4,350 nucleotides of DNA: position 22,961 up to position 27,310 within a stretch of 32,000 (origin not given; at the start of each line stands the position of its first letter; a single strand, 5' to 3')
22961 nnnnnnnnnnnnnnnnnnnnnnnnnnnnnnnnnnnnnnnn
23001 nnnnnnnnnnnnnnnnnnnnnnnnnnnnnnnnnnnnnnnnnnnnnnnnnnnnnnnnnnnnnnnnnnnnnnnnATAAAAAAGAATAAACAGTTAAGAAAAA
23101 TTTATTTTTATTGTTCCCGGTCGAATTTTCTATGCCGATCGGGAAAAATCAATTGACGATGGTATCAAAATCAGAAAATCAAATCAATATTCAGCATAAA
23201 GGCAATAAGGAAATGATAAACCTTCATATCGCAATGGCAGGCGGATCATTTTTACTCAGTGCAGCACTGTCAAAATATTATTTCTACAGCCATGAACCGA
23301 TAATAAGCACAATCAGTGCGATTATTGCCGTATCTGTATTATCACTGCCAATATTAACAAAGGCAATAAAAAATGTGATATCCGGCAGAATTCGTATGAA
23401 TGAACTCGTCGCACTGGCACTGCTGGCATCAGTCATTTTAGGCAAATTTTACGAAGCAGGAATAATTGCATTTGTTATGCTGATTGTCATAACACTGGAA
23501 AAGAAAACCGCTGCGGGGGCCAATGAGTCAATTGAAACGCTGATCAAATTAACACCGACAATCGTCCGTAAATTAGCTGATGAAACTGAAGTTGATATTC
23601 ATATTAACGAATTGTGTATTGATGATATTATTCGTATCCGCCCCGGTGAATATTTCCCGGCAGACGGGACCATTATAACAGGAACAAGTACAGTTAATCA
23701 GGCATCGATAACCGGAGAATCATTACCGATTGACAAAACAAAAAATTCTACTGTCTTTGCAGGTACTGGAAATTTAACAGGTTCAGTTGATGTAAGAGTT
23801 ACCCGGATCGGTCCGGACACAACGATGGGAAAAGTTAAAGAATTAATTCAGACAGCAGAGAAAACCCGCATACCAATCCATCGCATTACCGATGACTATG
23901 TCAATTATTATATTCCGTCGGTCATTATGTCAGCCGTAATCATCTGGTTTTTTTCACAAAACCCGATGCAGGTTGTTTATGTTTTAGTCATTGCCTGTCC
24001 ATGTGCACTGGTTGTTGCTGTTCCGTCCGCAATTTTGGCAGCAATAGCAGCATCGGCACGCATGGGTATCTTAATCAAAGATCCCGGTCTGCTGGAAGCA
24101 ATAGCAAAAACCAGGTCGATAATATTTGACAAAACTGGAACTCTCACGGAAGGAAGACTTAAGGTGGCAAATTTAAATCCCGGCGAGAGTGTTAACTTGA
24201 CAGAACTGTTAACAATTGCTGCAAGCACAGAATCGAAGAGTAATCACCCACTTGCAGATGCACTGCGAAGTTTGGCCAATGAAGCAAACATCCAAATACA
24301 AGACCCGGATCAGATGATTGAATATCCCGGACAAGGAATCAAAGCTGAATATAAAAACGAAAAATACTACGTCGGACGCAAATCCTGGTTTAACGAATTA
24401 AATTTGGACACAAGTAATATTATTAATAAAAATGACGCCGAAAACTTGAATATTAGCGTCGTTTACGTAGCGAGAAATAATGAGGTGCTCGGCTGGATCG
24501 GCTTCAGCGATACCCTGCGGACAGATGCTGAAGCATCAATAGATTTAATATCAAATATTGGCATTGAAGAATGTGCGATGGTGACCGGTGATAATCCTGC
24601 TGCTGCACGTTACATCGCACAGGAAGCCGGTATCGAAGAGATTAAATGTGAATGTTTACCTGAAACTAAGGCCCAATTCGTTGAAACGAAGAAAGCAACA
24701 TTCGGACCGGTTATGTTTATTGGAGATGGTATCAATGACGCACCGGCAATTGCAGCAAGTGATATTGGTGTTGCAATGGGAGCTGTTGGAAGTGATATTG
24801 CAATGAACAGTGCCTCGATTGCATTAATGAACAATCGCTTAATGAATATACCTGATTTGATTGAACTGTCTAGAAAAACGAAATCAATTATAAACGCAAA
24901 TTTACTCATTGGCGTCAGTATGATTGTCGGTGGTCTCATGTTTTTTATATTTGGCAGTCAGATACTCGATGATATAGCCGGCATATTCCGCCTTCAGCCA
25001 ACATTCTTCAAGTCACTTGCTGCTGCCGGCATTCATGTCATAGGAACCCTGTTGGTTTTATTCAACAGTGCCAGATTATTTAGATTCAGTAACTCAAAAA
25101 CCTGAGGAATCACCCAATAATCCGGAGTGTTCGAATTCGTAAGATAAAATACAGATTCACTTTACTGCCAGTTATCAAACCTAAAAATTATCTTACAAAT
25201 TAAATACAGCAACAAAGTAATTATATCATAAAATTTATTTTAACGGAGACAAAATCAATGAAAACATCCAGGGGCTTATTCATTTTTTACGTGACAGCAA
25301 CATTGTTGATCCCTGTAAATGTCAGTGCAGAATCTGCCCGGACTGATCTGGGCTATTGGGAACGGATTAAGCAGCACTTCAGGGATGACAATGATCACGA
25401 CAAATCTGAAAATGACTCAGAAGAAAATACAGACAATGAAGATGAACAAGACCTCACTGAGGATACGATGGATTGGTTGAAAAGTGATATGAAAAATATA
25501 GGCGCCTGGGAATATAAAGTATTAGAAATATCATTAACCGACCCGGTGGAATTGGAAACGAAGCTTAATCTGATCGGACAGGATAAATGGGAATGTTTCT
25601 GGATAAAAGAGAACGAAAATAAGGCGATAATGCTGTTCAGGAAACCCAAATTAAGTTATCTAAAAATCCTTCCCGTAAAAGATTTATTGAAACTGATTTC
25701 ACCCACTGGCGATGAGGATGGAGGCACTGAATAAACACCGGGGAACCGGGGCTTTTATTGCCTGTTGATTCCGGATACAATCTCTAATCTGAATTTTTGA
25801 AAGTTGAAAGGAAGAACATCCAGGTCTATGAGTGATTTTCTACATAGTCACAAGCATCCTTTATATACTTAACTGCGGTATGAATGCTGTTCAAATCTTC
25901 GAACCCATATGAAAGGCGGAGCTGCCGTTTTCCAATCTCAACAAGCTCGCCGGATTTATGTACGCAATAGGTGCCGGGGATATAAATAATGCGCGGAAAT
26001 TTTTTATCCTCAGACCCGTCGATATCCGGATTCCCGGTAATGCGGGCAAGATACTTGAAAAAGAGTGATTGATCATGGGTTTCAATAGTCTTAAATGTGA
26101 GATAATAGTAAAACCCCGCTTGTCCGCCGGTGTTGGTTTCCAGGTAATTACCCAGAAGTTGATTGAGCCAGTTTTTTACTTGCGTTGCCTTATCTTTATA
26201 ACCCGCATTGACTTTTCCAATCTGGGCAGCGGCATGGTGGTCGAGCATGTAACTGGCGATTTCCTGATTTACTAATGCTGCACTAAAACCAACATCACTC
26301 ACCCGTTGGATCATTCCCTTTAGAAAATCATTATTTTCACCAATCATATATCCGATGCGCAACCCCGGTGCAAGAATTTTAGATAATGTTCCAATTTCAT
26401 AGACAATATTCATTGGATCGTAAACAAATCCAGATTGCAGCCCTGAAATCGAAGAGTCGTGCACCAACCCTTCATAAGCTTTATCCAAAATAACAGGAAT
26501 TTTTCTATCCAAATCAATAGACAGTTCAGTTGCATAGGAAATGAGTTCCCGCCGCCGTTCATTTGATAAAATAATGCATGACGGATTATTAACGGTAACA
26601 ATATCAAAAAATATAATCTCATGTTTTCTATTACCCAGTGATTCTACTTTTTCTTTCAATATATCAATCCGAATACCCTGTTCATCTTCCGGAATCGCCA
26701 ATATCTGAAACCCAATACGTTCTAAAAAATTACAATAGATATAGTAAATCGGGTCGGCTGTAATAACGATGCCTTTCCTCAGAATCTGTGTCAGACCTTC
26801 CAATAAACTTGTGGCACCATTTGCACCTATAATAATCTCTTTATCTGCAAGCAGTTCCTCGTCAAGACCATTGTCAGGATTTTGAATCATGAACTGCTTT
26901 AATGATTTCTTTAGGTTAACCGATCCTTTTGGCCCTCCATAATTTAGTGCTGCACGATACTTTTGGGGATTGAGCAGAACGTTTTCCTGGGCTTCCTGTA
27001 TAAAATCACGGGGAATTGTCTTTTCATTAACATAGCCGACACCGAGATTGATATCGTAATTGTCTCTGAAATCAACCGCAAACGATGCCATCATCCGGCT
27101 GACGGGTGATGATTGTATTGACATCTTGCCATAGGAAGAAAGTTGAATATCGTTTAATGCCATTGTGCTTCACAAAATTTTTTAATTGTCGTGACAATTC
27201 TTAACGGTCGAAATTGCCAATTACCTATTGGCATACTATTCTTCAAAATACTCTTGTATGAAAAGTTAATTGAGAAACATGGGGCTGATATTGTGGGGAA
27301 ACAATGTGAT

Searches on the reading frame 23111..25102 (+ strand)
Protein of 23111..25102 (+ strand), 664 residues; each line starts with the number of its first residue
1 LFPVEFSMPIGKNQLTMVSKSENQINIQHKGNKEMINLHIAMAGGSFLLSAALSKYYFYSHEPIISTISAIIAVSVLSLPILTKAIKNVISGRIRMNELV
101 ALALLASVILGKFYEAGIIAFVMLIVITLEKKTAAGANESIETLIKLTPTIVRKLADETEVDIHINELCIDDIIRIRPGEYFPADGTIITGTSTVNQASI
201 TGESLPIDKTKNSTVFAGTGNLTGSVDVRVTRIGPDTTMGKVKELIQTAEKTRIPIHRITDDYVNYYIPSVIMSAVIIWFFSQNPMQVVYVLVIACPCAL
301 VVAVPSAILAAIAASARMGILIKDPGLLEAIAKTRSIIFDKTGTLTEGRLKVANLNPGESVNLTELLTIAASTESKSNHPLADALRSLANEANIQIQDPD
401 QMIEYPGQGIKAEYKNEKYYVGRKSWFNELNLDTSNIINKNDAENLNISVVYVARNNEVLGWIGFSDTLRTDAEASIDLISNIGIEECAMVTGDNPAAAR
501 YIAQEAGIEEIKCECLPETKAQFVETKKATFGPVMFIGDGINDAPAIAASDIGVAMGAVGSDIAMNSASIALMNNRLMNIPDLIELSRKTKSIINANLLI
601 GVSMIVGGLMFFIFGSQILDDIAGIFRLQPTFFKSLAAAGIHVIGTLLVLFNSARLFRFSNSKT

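Call 14: search_protein_families(library=pfam, proteins=[window:23111-25102:+], max_evalue=0.001)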
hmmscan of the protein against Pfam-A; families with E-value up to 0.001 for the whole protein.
window:23111-25102:+ (664 aa): 2 families
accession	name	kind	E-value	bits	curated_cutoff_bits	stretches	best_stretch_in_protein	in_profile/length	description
PF00122.25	E1-E2_ATPase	-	3.4e-48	164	28.1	1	146-317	1-180/181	E1-E2 ATPase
PF00702.32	Hydrolase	-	9.1e-25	88.6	26.4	1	335-550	2-190/191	haloacid dehalogenase-like hydrolase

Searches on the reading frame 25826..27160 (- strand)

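Call 15: search_protein_families(library=pfam, proteins=[window:25826-27160:-], max_evalue=0.001)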
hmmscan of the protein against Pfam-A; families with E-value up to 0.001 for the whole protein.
window:25826-27160:- (444 aa): 1 family
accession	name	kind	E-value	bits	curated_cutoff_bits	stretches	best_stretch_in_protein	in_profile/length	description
PF00155.27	Aminotran_1_2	-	8.1e-19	68.5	19.7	1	37-359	4-313/361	Aminotransferase class I and II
